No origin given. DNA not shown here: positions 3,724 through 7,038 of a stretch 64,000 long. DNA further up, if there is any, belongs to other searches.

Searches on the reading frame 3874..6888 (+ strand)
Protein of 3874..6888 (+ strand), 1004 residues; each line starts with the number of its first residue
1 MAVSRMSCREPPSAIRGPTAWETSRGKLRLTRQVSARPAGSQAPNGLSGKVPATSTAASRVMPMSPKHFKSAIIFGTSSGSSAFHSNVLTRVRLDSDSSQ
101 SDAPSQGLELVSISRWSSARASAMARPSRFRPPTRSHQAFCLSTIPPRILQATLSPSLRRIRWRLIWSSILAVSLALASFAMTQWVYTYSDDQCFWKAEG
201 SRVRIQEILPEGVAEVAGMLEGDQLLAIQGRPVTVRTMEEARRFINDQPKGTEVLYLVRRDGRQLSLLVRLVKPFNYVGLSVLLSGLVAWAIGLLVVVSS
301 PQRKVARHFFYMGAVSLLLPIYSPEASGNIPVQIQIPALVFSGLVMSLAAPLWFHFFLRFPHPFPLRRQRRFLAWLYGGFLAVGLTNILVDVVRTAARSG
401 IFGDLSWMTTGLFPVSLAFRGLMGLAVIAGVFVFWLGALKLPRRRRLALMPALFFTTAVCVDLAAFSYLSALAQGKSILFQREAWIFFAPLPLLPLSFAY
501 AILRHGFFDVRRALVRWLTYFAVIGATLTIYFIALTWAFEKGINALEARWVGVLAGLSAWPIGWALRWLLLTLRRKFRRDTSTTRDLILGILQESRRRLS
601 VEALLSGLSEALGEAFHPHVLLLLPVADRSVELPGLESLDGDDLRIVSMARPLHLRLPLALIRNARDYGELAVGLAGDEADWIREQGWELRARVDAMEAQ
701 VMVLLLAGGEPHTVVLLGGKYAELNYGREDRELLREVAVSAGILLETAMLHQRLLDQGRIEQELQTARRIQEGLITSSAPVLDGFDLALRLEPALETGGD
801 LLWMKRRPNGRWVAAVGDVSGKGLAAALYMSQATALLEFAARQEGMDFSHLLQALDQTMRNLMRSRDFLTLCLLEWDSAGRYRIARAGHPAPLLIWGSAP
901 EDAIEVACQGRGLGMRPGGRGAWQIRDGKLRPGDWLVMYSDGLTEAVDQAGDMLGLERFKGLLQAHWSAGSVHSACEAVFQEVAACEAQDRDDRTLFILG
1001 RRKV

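Call 14: search_protein_families(library=pfam, proteins=[window:3874-6888:+], max_evalue=0.001)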
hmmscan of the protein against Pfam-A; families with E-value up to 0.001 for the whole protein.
window:3874-6888:+ (1004 aa): 3 families
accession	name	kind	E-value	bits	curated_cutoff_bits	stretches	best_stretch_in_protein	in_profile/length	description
PF07228.17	SpoIIE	-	6.2e-36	124.6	25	1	808-1001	1-191/192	Stage II sporulation protein E (SpoIIE)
PF17820.7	PDZ_6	-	8.9e-09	35.4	27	1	206-260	3-54/54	PDZ domain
PF00595.29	PDZ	-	0.00013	22.7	23.2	1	201-249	25-73/81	PDZ domain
